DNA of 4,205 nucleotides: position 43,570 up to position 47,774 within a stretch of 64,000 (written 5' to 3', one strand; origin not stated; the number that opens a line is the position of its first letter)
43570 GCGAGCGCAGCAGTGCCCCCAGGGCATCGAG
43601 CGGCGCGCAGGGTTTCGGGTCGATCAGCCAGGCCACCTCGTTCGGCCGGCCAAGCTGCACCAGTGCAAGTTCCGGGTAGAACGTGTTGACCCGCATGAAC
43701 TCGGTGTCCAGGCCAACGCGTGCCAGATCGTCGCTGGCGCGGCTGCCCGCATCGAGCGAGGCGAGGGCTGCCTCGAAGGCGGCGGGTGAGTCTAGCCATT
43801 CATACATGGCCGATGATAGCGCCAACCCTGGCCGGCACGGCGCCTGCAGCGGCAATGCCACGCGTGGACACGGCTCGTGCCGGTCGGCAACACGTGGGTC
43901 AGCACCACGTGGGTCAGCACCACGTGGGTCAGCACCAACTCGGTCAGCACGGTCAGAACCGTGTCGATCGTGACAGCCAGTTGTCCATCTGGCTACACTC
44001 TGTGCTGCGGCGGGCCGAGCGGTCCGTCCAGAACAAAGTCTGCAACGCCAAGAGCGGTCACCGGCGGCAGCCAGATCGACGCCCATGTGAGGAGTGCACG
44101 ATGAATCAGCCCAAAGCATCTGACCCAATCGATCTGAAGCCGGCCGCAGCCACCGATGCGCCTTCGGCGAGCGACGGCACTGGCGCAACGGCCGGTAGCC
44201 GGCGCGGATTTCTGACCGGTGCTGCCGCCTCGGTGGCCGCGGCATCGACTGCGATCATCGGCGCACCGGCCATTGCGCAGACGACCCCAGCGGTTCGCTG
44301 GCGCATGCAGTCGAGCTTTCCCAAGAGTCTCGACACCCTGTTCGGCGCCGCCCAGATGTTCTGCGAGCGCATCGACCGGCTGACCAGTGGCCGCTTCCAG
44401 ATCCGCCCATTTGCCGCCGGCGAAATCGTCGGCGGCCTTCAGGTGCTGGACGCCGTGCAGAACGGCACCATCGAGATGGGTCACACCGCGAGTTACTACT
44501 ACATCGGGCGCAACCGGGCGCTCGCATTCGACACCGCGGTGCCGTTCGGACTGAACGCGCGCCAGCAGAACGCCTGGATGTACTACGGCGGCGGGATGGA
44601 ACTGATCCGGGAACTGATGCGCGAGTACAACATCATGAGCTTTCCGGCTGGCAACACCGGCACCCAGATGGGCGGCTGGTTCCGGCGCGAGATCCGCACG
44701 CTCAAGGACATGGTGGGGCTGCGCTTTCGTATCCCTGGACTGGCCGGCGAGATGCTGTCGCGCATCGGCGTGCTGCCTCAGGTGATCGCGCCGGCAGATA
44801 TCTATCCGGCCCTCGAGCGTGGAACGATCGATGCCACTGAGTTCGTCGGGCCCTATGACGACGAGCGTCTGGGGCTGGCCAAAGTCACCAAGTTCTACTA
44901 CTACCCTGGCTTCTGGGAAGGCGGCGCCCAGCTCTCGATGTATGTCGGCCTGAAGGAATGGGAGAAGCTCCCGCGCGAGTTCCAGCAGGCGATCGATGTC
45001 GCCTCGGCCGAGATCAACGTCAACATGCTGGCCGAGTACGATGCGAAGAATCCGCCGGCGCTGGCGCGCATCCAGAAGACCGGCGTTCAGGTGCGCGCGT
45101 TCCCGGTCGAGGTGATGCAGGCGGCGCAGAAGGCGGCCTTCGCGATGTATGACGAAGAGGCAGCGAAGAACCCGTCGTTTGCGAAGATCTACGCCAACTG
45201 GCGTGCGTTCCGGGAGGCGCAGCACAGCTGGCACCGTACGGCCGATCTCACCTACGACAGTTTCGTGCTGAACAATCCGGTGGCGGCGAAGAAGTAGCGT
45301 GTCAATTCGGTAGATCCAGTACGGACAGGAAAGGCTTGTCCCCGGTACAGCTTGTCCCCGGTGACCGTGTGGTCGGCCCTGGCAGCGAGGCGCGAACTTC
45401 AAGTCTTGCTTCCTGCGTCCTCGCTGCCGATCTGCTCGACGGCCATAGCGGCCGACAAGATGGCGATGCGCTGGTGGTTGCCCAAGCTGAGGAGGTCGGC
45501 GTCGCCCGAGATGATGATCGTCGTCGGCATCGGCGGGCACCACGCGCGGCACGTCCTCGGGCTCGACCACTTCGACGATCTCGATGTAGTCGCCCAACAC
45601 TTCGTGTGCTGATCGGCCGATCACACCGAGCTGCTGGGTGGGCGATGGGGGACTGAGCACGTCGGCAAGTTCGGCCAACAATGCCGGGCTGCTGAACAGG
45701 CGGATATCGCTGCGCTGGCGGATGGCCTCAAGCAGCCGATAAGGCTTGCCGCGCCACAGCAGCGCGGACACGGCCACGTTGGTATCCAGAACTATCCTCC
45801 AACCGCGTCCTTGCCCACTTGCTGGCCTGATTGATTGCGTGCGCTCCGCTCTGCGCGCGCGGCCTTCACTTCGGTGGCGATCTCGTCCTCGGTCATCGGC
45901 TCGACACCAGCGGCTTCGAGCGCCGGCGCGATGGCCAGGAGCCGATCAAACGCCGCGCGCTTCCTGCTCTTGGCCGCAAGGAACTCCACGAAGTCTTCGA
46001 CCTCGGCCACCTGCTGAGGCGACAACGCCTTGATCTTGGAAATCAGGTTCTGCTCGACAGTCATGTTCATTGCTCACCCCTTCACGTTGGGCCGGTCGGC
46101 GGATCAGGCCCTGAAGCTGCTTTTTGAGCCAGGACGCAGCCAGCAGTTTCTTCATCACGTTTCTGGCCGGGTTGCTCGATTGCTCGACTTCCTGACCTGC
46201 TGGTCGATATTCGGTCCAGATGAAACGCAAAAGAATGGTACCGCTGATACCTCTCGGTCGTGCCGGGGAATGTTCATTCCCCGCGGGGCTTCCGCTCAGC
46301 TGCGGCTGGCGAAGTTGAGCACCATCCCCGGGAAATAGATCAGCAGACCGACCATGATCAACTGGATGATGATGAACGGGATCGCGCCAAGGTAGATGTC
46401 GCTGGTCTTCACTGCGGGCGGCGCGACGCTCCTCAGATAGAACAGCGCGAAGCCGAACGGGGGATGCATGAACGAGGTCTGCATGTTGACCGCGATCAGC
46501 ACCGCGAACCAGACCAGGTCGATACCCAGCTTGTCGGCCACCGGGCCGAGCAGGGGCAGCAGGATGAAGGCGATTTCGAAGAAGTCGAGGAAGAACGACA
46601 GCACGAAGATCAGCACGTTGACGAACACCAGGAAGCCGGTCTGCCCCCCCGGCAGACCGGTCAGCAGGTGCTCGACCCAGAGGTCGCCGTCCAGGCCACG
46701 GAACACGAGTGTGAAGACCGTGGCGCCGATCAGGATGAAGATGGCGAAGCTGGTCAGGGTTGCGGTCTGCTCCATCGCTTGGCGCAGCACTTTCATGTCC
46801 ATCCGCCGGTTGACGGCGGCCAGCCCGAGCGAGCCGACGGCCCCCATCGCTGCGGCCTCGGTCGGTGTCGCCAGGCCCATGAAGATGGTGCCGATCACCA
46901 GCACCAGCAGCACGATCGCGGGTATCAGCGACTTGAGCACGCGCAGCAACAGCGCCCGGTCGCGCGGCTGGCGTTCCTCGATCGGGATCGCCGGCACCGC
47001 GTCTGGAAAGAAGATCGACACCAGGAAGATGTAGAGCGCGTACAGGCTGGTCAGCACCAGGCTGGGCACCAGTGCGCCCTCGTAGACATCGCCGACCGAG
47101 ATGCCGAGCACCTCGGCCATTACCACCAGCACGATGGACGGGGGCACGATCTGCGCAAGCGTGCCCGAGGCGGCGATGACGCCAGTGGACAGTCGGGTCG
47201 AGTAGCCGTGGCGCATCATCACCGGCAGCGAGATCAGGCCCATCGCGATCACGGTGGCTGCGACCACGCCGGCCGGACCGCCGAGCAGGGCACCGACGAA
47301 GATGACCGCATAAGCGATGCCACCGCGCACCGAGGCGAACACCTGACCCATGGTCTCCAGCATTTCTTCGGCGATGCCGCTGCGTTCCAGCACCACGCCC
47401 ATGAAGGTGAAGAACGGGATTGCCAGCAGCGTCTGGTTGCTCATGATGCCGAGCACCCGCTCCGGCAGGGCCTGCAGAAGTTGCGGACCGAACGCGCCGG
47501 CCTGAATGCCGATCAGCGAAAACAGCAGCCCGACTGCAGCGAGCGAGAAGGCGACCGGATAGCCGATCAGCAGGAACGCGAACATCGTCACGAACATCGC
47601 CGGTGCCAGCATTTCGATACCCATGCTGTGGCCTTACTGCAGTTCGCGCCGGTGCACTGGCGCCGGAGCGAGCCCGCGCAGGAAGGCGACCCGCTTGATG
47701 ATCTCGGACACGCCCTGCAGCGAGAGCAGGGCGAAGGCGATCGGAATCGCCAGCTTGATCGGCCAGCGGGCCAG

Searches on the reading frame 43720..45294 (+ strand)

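Call 87: search_protein_families(library=pfam, proteins=[window:43720-45294:+], max_evalue=0.00001)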
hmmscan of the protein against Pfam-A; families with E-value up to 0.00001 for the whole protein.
window:43720-45294:+ (525 aa): 1 family
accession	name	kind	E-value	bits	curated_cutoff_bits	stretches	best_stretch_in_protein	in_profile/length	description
PF03480.18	DctP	-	1.1e-58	199.3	23.4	1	201-483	5-285/286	Bacterial extracellular solute-binding protein, family 7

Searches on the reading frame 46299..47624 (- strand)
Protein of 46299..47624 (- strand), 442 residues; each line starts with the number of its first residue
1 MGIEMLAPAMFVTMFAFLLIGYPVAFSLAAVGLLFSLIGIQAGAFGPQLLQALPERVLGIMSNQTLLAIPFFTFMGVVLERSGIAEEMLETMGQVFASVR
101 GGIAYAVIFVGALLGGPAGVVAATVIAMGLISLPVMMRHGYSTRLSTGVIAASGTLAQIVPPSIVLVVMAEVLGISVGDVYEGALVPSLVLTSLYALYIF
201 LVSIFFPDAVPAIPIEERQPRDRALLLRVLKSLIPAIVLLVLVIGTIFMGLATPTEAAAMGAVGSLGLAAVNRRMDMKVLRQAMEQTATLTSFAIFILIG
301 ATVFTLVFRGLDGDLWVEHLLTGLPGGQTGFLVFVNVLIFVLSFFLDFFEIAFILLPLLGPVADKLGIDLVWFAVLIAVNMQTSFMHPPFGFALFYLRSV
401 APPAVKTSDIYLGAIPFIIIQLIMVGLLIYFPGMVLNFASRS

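Call 87: search_protein_families(library=pfam, proteins=[window:46299-47624:-], max_evalue=0.00001)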
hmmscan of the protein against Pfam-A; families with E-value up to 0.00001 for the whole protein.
window:46299-47624:- (442 aa): 1 family
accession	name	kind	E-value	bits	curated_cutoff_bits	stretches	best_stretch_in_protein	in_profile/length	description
PF06808.19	DctM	-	8.3e-92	308.6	23.8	1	11-434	1-413/413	Tripartite ATP-independent periplasmic transporter, DctM component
